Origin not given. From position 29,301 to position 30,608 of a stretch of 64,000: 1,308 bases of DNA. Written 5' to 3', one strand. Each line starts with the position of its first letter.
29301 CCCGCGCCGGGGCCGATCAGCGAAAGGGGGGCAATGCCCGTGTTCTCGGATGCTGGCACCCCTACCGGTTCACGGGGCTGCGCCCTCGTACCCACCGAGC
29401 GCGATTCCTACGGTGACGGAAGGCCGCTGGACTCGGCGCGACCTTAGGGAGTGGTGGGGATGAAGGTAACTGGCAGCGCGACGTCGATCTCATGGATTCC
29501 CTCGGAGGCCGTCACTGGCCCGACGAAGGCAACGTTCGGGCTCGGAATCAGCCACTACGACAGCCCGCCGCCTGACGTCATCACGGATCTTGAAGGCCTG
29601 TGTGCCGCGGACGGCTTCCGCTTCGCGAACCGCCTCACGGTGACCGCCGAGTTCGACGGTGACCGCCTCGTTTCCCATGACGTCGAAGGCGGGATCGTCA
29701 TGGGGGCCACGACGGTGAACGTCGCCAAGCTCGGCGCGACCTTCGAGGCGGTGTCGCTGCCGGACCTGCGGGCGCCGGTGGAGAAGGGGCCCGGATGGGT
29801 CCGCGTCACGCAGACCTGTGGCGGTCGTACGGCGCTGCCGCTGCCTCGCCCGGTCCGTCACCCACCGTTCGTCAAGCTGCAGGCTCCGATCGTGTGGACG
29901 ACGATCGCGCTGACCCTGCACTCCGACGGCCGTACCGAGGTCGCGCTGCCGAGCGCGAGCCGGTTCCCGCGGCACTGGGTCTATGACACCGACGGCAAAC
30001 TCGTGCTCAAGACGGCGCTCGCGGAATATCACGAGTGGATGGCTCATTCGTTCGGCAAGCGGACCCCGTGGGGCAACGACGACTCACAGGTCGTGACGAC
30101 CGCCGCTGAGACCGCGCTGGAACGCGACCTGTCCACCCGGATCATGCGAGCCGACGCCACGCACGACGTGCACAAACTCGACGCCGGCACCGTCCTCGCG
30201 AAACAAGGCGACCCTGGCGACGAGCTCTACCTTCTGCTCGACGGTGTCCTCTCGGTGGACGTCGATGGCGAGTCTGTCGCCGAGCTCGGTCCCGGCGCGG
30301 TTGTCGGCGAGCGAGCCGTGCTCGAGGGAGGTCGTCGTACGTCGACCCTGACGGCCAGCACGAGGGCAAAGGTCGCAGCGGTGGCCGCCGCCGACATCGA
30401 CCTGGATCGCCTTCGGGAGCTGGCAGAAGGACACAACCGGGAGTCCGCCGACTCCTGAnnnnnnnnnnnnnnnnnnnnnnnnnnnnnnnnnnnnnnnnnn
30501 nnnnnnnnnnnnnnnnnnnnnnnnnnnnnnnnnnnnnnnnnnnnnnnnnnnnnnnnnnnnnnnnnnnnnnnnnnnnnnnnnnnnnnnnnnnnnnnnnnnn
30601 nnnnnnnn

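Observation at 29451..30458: cNMP-binding protein with unrecognised ~220-aa N-terminal domain, divergently paired with the cyclase fusion - regulatory cAMP receptor or Pycsar-like effector?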

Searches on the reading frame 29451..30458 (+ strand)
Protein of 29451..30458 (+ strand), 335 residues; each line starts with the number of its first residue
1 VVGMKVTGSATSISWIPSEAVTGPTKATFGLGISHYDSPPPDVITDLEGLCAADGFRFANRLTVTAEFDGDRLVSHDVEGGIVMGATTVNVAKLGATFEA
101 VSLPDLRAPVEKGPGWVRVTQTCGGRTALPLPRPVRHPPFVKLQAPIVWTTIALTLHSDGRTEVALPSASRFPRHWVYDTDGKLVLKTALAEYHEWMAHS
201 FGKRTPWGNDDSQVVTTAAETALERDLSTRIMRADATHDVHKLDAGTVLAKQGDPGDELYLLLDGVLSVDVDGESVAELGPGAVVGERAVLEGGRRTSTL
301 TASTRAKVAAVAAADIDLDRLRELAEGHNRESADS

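Call 3: search_protein_families(library=pfam, proteins=[window:29451-30458:+], max_evalue=1)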
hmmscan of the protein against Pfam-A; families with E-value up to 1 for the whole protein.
window:29451-30458:+ (335 aa): 2 families
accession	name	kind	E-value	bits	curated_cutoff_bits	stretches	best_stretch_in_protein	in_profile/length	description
PF00027.35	cNMP_binding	-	1.3e-15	57.5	27.5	1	241-316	2-82/89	Cyclic nucleotide-binding domain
PF07883.17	Cupin_2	-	0.054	13.6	27.2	1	245-286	7-47/70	Cupin domain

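Call 4: search_protein_families(library=ncbifam, proteins=[window:29451-30458:+], max_evalue=1)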
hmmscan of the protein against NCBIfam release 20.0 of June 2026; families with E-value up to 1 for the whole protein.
window:29451-30458:+ (335 aa): 5 families
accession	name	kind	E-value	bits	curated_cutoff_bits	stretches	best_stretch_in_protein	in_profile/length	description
TIGR03896.1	cyc_nuc_ocin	subfamily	7.2e-07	28.9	161.05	1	237-316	160-244/317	bacteriocin-type transport-associated protein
NF058543.1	ActPatMycb56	equivalog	1.6e-06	27.2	460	1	242-305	23-90/317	acetyltransferase Pat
NF008732.0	PRK11753.1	equivalog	0.0011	18.5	266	1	238-326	23-112/214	cAMP-activated global transcriptional regulator CRP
NF050815.1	TransActFtrBCaul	equivalog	0.0064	15.8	300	1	229-270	26-64/251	transcriptional activator FtrB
NF041163.2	encap_f2b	equivalog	0.029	13.5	400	1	239-317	96-180/450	family 2B encapsulin nanocompartment shell protein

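Call 5: search_protein_families(library=padloc, proteins=[window:29451-30458:+], max_evalue=1)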
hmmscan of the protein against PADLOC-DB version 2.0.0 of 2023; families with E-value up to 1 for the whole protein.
window:29451-30458:+ (335 aa): 5 families
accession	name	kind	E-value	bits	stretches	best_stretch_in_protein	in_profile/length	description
PDLC02371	PycTIR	-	1.6e-10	38.8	1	238-316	37-116/288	-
PDLC00734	PycC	-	2.3e-10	38.1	1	226-317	23-117/374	Pycsar cyclase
PDLC00731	Effector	-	2.6e-10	37.7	1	237-316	39-119/306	TIR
PDLC00732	Effector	-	2.9e-08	31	1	237-315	35-114/301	TIR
PDLC00730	Effector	-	0.0014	15.9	1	241-311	59-129/299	TIR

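Call 6: find_homologous_proteins(query=window:29451-30458:+)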
Query window:29451-30458:+ (335 aa): 7304 proteins with E <= 0.001 among 8000 candidates; the best 120 are listed.
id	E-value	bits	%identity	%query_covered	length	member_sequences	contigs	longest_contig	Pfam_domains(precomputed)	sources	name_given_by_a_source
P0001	4.0e-217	738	100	99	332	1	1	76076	PF00027.36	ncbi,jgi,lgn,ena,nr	ncbi:MAG: cyclic nucleotide-binding domain-containing protein [Frankiaceae bacterium]|nr:cyclic nucl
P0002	4.3e-187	639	85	99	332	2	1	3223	PF00027.36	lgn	-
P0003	8.1e-184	628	84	98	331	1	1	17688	PF00027.36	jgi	jgi:hypothetical protein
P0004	5.3e-175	599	79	98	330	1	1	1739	PF00027.36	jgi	jgi:hypothetical protein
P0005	4.7e-172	590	78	99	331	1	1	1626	PF00027.36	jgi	jgi:hypothetical protein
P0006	1.8e-167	575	77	98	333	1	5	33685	PF00027.36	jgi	jgi:hypothetical protein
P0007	3.8e-159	547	75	98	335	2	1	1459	PF00027.36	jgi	jgi:hypothetical protein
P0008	9.4e-157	539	-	-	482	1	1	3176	PF00027.36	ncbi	-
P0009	2.9e-146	505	70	97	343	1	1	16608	PF00027.36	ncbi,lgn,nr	ncbi:MAG TPA: cyclic nucleotide-binding domain-containing protein [Mycobacteriales bacterium]|nr:cyc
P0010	2.6e-145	502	68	99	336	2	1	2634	PF00027.36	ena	-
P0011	2.8e-144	498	67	96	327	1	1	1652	PF00027.36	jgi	jgi:hypothetical protein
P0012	4.9e-143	494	68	99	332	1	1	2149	PF00027.36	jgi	jgi:hypothetical protein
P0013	8.5e-142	490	68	98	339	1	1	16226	PF00027.36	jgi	jgi:hypothetical protein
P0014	1.2e-140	487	67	98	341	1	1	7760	PF00027.36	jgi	jgi:cyclic nucleotide-binding protein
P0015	3.0e-140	485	64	99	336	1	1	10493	PF00027.36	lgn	-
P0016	3.5e-140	485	67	99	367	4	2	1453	PF00027.36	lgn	-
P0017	1.4e-138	480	64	98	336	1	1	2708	PF00027.36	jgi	jgi:hypothetical protein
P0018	1.0e-135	470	66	98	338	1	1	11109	PF00027.36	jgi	jgi:hypothetical protein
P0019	1.3e-130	454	62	93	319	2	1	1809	PF00027.36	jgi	-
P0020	9.6e-127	441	61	98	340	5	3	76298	PF00027.36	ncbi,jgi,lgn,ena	-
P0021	1.2e-124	434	61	98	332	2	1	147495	PF00027.36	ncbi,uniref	ncbi:cyclic nucleotide-binding domain-containing protein [Microbispora sp. NPDC049125]|uniref:cyclic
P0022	3.5e-124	432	59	97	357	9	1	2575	PF00027.36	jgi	-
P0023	3.7e-124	432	61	99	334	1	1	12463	PF00027.36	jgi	jgi:hypothetical protein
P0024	1.2e-123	431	61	98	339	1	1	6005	PF00027.36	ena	-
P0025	4.0e-123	429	61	98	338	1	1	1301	PF00027.36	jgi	jgi:hypothetical protein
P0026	4.3e-123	429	61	98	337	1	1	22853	PF00027.36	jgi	jgi:Cyclic nucleotide-binding domain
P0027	6.8e-123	428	61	98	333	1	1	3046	PF00027.36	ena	-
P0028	1.6e-122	427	61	98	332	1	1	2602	PF00027.36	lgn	-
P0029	1.8e-122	427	62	99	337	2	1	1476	PF00027.36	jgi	jgi:hypothetical protein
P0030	3.5e-122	426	60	98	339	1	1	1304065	PF00027.36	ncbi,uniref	ncbi:cyclic nucleotide-binding domain-containing protein [Spongisporangium articulatum]|uniref:Cycli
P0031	3.9e-122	426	61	98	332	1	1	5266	PF00027.36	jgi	jgi:hypothetical protein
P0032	4.5e-122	425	67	87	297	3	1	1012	PF00027.36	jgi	jgi:hypothetical protein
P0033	6.1e-122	425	59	98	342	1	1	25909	PF00027.36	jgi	jgi:Cyclic nucleotide-binding domain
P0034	1.0e-121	424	59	98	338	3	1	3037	PF00027.36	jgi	jgi:hypothetical protein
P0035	1.3e-121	424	61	98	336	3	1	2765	PF00027.36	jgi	jgi:hypothetical protein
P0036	1.3e-121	424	61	98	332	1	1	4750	PF00027.36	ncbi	-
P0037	1.8e-121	424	59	98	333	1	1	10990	PF00027.36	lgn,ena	-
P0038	4.0e-121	422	58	98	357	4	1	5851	PF00027.36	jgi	jgi:hypothetical protein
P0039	4.6e-121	422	59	98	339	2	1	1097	PF00027.36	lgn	-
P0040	7.6e-121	421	59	97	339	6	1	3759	PF00027.36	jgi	jgi:Cyclic nucleotide-binding domain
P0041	8.9e-121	421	60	98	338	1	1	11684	PF00027.36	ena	-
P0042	1.1e-120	421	59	99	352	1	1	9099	PF00027.36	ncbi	-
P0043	3.3e-120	419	59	99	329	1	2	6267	PF00027.36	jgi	jgi:hypothetical protein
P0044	4.2e-120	419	58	99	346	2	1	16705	PF00027.36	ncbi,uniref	ncbi:cyclic nucleotide-binding domain-containing protein [Nonomuraea sp. NPDC049784]|uniref:cyclic n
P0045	6.4e-120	418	58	98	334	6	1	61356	PF00027.36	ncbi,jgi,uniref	ncbi:cyclic nucleotide-binding domain-containing protein [Nonomuraea sp. JJY05]|jgi:hypothetical pro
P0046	7.9e-120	418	59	98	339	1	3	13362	PF00027.36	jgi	jgi:hypothetical protein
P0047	8.1e-120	418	58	98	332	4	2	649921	PF00027.36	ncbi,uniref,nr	ncbi:hypothetical protein GCM10009530_06090 [Microbispora corallina]|uniref:Cyclic nucleotide-bindin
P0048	9.2e-120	418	60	98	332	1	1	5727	PF00027.36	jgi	jgi:hypothetical protein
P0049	1.5e-119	417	58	99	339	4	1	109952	PF00027.36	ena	-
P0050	1.5e-119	417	58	98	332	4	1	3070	PF00027.36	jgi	jgi:hypothetical protein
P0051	1.7e-119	417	59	99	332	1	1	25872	PF00027.36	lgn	-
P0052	1.9e-119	417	60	98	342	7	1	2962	PF00027.36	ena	-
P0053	1.9e-119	417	58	98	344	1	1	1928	PF00027.36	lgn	-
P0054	2.0e-119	417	57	99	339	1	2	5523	PF00027.36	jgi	jgi:hypothetical protein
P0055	2.3e-119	417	59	98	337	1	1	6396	PF00027.36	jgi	jgi:hypothetical protein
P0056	2.4e-119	417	59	98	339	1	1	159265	PF00027.36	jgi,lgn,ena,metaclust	metaclust:\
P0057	2.7e-119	416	60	99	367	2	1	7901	PF00027.36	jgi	jgi:hypothetical protein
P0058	2.8e-119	416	59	99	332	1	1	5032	PF00027.36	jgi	jgi:hypothetical protein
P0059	4.0e-119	416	60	98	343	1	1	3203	PF00027.36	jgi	-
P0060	4.4e-119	416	59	98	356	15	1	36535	PF00027.36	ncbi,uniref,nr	ncbi:hypothetical protein Pmi06nite_50390 [Planotetraspora mira]|uniref:Cyclic nucleotide-binding do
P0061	4.5e-119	416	59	98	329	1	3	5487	PF00027.36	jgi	jgi:hypothetical protein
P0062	4.7e-119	416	59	98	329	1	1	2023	PF00027.36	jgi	-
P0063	4.7e-119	416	58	98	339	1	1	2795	PF00027.36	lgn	-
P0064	5.3e-119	415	59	98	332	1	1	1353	PF00027.36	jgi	jgi:hypothetical protein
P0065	5.5e-119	415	60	98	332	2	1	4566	PF00027.36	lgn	-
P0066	5.5e-119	415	59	98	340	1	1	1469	PF00027.36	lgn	-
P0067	5.6e-119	415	61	98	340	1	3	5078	PF00027.36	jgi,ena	-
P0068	6.8e-119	415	59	98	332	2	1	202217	PF00027.36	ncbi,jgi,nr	ncbi:MAG TPA: cyclic nucleotide-binding domain-containing protein [Mycobacteriales bacterium]|jgi:hy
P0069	7.3e-119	415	60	98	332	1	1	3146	PF00027.36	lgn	-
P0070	1.0e-118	414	58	98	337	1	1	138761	PF00027.36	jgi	jgi:hypothetical protein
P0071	1.0e-118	414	58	99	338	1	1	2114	PF00027.36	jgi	jgi:hypothetical protein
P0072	1.1e-118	414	59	98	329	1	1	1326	PF00027.36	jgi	jgi:Cyclic nucleotide-binding domain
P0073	1.3e-118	414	60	98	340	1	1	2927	PF00027.36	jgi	jgi:hypothetical protein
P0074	1.4e-118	414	60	98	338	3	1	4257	PF00027.36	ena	-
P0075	1.6e-118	414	59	98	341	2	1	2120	PF00027.36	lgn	-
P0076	2.1e-118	413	59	98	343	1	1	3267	PF00027.36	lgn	-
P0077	2.1e-118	413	58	98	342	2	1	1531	PF00027.36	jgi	-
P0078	2.4e-118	413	58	99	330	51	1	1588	PF00027.36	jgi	-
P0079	2.4e-118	413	57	98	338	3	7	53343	PF00027.36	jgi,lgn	jgi:hypothetical protein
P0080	2.6e-118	413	59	98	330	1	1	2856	PF00027.36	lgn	-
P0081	3.0e-118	413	58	99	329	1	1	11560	PF00027.36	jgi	jgi:Cyclic nucleotide-binding domain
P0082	3.1e-118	413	59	98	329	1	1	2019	PF00027.36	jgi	jgi:hypothetical protein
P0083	3.9e-118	413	59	98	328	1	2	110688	PF00027.36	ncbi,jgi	jgi:hypothetical protein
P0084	4.0e-118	413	59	98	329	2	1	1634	PF00027.36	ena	-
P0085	4.3e-118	412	59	98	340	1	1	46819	PF00027.36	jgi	jgi:Cyclic nucleotide-binding domain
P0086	4.6e-118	412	57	98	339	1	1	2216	PF00027.36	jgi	jgi:hypothetical protein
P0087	4.9e-118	412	59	98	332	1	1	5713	PF00027.36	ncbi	-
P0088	5.3e-118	412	59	98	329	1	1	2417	PF00027.36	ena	-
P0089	7.1e-118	412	59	98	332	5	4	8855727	PF00027.36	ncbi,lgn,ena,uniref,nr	ncbi:cyclic nucleotide-binding domain-containing protein [Microbispora hainanensis]|uniref:Cyclic nu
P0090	7.3e-118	412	59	98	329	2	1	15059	PF00027.36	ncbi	-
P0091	7.6e-118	412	58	99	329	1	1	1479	PF00027.36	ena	-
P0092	7.9e-118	412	59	98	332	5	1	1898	PF00027.36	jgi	jgi:hypothetical protein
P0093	8.2e-118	412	58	99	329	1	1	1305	PF00027.36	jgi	jgi:hypothetical protein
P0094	9.3e-118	411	59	98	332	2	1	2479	PF00027.36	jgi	jgi:hypothetical protein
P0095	9.7e-118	411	59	98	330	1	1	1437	PF00027.36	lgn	-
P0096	9.7e-118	411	58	98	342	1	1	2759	PF00027.36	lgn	-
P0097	9.9e-118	411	59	99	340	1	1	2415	PF00027.36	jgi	jgi:hypothetical protein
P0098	1.0e-117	411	58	98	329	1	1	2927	PF00027.36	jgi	jgi:Cyclic nucleotide-binding domain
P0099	1.0e-117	411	58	98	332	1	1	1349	PF00027.36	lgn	-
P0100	1.2e-117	411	58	98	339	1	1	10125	PF00027.36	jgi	jgi:hypothetical protein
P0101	1.2e-117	411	59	98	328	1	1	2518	PF00027.36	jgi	jgi:hypothetical protein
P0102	1.4e-117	411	58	98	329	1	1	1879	PF00027.36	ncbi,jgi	-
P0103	1.5e-117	411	58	99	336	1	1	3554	PF00027.36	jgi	jgi:hypothetical protein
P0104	1.6e-117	411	59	98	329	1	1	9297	PF00027.36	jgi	jgi:Cyclic nucleotide-binding domain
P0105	1.8e-117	410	60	97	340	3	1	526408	PF00027.36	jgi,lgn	jgi:hypothetical protein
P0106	2.0e-117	410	58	98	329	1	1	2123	PF00027.36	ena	-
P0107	2.7e-117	410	57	98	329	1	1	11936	PF00027.36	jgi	jgi:hypothetical protein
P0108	2.8e-117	410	56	98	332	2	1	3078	PF00027.36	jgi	jgi:Cyclic nucleotide-binding domain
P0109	2.9e-117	410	58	99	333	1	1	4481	PF00027.36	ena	-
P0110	3.2e-117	410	58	99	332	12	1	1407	PF00027.36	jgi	jgi:hypothetical protein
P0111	3.5e-117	409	58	98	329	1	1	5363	PF00027.36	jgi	jgi:Cyclic nucleotide-binding domain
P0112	3.7e-117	409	57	98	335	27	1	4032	PF00027.36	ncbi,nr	ncbi:MAG: hypothetical protein QOJ71_1386 [Actinomycetota bacterium]|nr:hypothetical protein [Actino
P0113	3.8e-117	409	59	98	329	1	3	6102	PF00027.36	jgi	jgi:hypothetical protein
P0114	4.1e-117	409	58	98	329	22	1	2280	PF00027.36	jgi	-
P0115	4.2e-117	409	58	98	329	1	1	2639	PF00027.36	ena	-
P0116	4.4e-117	409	59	98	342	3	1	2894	PF00027.36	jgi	jgi:hypothetical protein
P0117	4.4e-117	409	58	99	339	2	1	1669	PF00027.36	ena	-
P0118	4.4e-117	409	58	98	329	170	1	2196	PF00027.36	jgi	-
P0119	4.5e-117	409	59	98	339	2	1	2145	PF00027.36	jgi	jgi:hypothetical protein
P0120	4.5e-117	409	58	98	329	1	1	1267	PF00027.36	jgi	jgi:hypothetical protein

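Call 7: search_solved_structures(query=window:29451-30458:+, max_evalue=1)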
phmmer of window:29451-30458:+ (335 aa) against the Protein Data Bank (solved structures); distinct sequences matched with E-value up to 1: 129 (the best 60 are shown).
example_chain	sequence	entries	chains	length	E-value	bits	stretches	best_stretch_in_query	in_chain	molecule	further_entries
5ezr_A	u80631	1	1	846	7.3e-16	61.6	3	243-311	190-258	cGMP-dependent protein kinase, putative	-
4rz7_A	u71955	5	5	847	7.3e-16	61.5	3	243-311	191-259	cGMP-dependent protein kinase, putative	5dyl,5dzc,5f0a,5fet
9p74_A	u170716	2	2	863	8e-16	61.4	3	243-311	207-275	cGMP-dependent protein kinase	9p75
5dyk_A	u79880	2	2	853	7e-15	58.3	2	241-311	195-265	CGMP-dependent protein kinase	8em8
5jr7_B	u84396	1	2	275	2.1e-12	50.2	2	244-310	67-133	cAMP-dependent protein kinase type I-alpha regulatory subunit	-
1ne4_A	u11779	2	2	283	2.3e-12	50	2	244-310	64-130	cAMP-dependent protein kinase type I-alpha regulatory chain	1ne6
1rgs_A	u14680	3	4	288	2.5e-12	49.9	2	244-310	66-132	CAMP DEPENDENT PROTEIN KINASE | cAMP-dependent protein kinase type I-alpha regulatory chain | cAMP-dependent protein kinase type I-alpha regulatory subunit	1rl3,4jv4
7lz4_A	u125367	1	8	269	2.8e-12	49.8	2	244-310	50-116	cAMP-dependent protein kinase type I-alpha regulatory subunit, N-terminally processed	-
4x6r_B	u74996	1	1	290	6e-12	48.7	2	244-310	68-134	cAMP-dependent protein kinase type I-alpha regulatory subunit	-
2qcs_B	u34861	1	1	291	6.1e-12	48.7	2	244-310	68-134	cAMP-dependent protein kinase type I-alpha regulatory subunit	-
4mx3_A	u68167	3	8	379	6.3e-12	48.6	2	244-310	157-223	cAMP-dependent protein kinase type I-alpha regulatory subunit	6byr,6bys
6no7_B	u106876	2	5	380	6.4e-12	48.6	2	244-310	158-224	cAMP-dependent protein kinase type I-alpha regulatory subunit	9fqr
9edc_B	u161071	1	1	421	8.7e-12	48.1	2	244-310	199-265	cAMP-dependent protein kinase type I-alpha regulatory subunit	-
9edd_B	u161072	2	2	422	2.1e-11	46.9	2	244-310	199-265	cAMP-dependent protein kinase type I-alpha regulatory subunit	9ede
3of1_A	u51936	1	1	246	3.9e-11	46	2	243-305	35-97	cAMP-dependent protein kinase regulatory subunit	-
8jsk_A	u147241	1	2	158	4.9e-06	29.2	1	240-316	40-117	PycTIR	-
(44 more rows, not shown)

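Call 15: predict_structure(alignment_id=A1)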
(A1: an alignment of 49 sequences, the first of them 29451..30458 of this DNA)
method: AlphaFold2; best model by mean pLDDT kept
length: 335 residues; sequences in the alignment: 49
mean_pLDDT: 82.8   pTM: 0.67
mean pLDDT of the five models: 82.8, 80.9, 80.0, 75.9, 75.7
residues with pLDDT >= 90: 138; 70-90: 136; 50-70: 49; < 50: 12
segments of 3 or more residues with pLDDT < 50: 214-223
pLDDT, mean of each block of 10 residues (from residue 1): 91 85 63 70 94 91 98 97 85 73 88 98 88 68 84 98 96 93 89 82 76 44 53 74 94 90 85 90 79 87 89 86 70 49
secondary structure, 60 per line:
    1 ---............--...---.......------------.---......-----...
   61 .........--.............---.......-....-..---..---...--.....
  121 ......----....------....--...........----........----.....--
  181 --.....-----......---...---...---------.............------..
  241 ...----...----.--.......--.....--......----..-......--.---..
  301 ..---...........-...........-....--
elements in order: E4-15 H24-30 H47-52 E58-69 E72-84 E88-91 E96-99 E111-113 E116-126 E131-134 E141-144 E147-157 E162-169 E174-178 E183-187 H193-198 H220-231 E239-243 E248-250 E258-264 E267-271 E274-279 H287-292 E299-302 E306-312 H318-328 H330-333

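Call 46: find_encoding_contigs(protein=P0089, flank=9000, max_places=2)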
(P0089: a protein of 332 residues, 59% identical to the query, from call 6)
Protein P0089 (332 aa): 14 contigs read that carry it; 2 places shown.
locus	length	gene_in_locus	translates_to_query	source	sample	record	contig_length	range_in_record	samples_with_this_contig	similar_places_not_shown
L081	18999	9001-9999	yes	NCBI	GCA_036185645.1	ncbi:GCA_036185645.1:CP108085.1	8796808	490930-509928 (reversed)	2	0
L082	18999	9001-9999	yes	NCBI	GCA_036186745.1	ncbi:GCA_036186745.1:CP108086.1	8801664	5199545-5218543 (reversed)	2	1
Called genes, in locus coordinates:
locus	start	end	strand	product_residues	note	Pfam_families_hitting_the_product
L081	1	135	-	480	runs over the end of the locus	PF00890:FAD_binding_2 (weak), PF01266:DAO (weak), PF01593:Amino_oxidase (faint), PF03486:HI0933_like (weak), PF12831:FAD_oxidored (weak), PF13450:NAD_binding_8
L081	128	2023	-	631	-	PF07730:HisKA_3, PF02518:HATPase_c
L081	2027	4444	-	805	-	PF02687:FtsX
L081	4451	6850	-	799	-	PF12704:MacB_PCD, PF02687:FtsX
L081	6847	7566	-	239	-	PF02463:SMC_N (faint), PF00005:ABC_tran, PF13304:AAA_21 (faint)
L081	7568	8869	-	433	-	PF00072:Response_reg, PF00211:Guanylate_cyc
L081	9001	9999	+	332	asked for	PF00027:cNMP_binding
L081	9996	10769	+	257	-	PF12706:Lactamase_B_2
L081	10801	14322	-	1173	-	PF02811:PHP, PF07733:DNA_pol3_alpha, PF17657:DNA_pol3_finger, PF14579:HHH_6, PF01336:tRNA_anti-codon (weak)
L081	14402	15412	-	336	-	PF00793:DAHP_synth_1, PF01817:CM_2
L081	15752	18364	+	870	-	PF00069:Pkinase, PF07714:PK_Tyr_Ser-Thr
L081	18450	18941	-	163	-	-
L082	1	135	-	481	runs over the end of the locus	PF00890:FAD_binding_2 (weak), PF01266:DAO (weak), PF01593:Amino_oxidase (faint), PF03486:HI0933_like (weak), PF12831:FAD_oxidored (weak), PF13450:NAD_binding_8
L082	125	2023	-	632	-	PF07730:HisKA_3, PF02518:HATPase_c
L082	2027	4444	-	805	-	PF02687:FtsX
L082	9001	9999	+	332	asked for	PF00027:cNMP_binding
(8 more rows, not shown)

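Call 47: find_encoding_contigs(protein=P0105, flank=9000, max_places=2)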
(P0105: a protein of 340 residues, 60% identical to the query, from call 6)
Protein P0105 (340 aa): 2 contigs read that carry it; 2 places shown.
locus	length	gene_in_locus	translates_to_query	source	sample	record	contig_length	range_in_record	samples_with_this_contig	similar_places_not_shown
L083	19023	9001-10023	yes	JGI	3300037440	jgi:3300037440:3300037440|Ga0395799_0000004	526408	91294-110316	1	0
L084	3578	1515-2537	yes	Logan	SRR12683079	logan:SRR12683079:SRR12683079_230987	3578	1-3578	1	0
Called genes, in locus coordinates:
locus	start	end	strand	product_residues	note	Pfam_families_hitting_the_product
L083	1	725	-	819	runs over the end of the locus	PF02687:FtsX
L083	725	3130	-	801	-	PF02687:FtsX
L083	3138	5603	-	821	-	PF02687:FtsX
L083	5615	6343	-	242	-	PF00005:ABC_tran, PF13304:AAA_21 (faint)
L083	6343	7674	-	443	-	PF00072:Response_reg, PF00211:Guanylate_cyc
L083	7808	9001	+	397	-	PF01979:Amidohydro_1, PF07969:Amidohydro_3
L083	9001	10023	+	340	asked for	PF00027:cNMP_binding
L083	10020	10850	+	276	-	PF12706:Lactamase_B_2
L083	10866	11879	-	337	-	PF00356:LacI, PF00532:Peripla_BP_1, PF13407:Peripla_BP_4, PF13377:Peripla_BP_3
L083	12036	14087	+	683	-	PF01301:Glyco_hydro_35 (faint), PF02449:Glyco_hydro_42, PF08532:Glyco_hydro_42M, PF08533:Glyco_hydro_42C (weak)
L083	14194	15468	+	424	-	PF01547:SBP_bac_1, PF13416:SBP_bac_8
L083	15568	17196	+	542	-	PF16296:TM_PBP2_N, PF00528:BPD_transp_1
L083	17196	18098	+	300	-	PF00528:BPD_transp_1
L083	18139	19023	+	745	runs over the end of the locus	PF07745:Glyco_hydro_53, PF07532:Big_4, PF02839:CBM_5_12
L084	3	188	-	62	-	?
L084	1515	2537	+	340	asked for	PF00027:cNMP_binding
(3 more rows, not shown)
